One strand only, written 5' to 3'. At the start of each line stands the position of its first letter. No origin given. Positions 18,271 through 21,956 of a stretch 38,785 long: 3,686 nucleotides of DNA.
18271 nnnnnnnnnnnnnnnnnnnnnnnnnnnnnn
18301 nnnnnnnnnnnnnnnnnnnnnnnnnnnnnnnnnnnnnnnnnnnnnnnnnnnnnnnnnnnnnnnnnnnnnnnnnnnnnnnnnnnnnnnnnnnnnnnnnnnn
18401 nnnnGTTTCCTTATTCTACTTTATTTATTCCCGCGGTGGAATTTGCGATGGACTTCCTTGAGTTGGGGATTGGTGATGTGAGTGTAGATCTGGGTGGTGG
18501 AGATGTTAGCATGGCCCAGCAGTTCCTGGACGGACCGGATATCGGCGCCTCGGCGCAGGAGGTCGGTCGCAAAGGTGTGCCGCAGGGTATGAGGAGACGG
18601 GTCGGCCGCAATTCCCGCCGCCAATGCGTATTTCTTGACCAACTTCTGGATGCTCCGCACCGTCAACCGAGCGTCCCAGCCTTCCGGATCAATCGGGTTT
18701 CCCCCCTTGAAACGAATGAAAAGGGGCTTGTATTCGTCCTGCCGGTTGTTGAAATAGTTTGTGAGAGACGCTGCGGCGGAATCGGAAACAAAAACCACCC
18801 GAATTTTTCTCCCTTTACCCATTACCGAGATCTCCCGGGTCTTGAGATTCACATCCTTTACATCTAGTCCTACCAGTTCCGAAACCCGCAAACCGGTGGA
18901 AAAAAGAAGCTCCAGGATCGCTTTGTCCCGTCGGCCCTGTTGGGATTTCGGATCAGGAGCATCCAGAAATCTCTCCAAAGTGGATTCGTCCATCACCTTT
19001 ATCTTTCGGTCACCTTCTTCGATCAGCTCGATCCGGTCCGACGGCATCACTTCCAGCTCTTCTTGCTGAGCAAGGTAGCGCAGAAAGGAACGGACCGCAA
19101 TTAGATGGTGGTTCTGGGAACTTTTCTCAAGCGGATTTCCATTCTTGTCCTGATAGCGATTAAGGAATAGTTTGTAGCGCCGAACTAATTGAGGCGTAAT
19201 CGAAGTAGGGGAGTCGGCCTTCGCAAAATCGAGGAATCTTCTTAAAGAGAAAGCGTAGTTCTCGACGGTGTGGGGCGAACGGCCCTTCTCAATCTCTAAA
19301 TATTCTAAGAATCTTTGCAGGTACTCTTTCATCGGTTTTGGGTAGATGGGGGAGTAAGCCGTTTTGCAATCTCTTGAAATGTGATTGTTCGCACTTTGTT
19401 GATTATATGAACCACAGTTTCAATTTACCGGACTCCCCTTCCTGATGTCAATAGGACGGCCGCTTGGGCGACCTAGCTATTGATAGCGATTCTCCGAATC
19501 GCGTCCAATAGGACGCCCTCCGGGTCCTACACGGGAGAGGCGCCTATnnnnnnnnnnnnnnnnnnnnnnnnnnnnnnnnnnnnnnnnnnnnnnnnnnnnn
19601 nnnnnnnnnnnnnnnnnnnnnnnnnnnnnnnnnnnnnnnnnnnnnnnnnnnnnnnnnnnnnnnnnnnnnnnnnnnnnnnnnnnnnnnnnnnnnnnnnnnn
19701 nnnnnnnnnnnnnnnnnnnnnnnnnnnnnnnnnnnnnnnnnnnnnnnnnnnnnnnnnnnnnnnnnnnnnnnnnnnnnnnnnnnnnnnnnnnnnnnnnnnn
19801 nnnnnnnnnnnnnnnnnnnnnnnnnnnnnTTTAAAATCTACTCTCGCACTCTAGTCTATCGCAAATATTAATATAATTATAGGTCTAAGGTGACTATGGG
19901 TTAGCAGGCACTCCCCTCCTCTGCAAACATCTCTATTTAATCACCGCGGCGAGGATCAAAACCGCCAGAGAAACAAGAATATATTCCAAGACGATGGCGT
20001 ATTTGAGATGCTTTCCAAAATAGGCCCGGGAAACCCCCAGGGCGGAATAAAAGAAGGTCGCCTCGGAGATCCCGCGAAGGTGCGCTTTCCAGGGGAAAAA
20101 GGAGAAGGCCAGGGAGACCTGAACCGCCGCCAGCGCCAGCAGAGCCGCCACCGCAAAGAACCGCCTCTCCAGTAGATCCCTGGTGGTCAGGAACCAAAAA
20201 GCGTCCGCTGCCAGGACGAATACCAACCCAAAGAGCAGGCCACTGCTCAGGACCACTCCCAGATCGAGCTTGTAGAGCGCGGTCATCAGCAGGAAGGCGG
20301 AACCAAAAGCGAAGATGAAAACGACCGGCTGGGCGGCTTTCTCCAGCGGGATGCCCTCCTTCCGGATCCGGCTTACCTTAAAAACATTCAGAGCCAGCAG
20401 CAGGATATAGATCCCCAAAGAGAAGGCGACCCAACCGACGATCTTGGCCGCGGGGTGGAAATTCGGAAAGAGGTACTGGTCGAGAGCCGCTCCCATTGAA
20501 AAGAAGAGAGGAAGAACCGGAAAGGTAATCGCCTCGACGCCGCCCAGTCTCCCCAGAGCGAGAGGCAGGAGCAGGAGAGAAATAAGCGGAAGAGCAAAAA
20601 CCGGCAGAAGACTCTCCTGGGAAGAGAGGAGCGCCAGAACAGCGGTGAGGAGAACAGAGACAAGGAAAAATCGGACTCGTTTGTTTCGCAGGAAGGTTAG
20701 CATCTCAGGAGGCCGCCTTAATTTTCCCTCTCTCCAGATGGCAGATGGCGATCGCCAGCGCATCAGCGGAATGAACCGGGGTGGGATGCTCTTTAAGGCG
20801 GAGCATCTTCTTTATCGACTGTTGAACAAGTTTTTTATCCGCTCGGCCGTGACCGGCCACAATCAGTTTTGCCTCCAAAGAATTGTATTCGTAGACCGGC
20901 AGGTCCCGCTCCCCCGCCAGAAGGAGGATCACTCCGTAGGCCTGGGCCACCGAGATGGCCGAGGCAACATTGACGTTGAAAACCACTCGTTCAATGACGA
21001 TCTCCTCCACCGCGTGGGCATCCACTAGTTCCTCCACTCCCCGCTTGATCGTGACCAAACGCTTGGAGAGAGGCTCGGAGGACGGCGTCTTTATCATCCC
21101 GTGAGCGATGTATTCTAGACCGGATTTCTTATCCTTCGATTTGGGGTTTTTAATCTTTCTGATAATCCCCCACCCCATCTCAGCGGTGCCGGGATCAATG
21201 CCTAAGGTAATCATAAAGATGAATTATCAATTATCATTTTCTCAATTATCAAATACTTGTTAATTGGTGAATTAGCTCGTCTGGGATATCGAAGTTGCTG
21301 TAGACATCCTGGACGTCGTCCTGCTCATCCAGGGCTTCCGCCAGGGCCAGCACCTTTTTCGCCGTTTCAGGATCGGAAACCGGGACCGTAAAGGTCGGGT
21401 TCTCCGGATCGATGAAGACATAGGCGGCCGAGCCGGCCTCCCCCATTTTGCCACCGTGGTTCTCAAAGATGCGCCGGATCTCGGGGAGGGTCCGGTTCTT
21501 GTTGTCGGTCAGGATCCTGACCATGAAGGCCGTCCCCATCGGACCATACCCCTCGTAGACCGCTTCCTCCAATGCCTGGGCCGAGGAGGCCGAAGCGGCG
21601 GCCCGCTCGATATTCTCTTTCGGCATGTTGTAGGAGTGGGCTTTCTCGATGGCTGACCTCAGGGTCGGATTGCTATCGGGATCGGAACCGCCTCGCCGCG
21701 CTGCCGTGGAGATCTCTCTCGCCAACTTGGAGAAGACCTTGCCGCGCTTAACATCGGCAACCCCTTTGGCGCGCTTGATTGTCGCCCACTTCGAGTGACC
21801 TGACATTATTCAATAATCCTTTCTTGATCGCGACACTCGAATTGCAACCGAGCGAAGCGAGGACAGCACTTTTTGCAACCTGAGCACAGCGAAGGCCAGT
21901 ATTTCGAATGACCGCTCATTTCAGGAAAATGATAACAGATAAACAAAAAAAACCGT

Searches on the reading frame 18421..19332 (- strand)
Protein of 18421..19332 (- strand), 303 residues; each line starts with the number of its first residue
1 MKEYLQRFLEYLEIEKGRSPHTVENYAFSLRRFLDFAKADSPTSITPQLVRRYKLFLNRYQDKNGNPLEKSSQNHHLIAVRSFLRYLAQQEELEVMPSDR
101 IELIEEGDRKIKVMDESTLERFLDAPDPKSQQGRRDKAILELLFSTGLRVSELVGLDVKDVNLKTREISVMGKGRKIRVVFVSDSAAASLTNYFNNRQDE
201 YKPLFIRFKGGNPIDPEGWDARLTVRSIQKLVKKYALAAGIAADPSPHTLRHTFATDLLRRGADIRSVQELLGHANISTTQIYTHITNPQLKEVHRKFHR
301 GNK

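Call 16: search_protein_families(library=pfam, proteins=[window:18421-19332:-])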
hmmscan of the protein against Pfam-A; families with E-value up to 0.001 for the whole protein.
window:18421-19332:- (303 aa): 4 families
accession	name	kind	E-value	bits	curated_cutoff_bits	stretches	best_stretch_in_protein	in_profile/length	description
PF00589.27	Phage_integrase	-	1.4e-45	155.6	27.1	1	112-287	1-169/172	Phage integrase family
PF02899.23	Phage_int_SAM_1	-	1.1e-16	61.3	22.3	1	5-90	1-82/83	Phage integrase, N-terminal SAM-like domain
PF13495.12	Phage_int_SAM_4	-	8e-10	39.4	27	1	5-91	2-82/85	Phage integrase, N-terminal SAM-like domain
PF13102.12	Phage_int_SAM_5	-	7.1e-05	23.5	22.3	1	8-92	6-87/98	Phage integrase SAM-like domain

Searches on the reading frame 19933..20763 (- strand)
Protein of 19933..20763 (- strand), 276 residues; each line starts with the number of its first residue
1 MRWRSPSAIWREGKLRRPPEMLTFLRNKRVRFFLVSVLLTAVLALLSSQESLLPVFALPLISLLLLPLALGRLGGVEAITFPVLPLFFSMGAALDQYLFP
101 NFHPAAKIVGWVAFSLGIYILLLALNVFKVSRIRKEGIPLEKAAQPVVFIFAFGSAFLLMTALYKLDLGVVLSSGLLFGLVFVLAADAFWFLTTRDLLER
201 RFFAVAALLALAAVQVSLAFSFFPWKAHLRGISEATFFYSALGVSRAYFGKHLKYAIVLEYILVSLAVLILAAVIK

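Call 52: search_protein_families(library=pfam, proteins=[window:19933-20763:-])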
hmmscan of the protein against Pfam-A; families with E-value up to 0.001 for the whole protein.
window:19933-20763:- (276 aa): 1 family
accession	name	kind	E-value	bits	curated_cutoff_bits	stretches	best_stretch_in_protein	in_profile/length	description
PF18900.5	DUF5656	-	0.00064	19.6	23.3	0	120-273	90-240/242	Protein of unknown function (DUF5656)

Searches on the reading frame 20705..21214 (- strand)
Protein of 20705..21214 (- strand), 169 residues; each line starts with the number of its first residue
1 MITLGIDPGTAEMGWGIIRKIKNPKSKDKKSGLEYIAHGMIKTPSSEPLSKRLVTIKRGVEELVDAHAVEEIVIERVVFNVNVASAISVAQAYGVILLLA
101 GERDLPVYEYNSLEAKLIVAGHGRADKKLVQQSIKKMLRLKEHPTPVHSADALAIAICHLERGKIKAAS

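Call 52: search_protein_families(library=pfam, proteins=[window:20705-21214:-])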
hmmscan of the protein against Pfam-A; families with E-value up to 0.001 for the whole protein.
window:20705-21214:- (169 aa): 1 family
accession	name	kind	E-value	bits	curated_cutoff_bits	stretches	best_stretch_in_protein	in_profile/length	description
PF02075.23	RuvC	-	2.2e-40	138.4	22.2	1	4-159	2-148/148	Crossover junction endodeoxyribonuclease RuvC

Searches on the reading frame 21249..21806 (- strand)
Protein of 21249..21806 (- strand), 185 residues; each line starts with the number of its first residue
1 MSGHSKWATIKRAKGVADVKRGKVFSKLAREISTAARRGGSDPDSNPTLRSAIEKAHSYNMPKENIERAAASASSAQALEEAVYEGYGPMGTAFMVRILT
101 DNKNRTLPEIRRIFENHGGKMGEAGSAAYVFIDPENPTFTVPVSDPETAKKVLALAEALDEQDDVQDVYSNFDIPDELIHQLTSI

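Call 52: search_protein_families(library=pfam, proteins=[window:21249-21806:-])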
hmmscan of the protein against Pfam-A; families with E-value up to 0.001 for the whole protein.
window:21249-21806:- (185 aa): 2 families
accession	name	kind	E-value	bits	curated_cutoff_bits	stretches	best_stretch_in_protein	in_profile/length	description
PF20772.2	TACO1_YebC_N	-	3.7e-29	101.5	36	1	5-74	1-71/73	TACO1/YebC protein N-terminal domain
PF01709.26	Transcrip_reg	-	9.6e-28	97.4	27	2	79-131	1-53/160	TACO1/YebC second and third domain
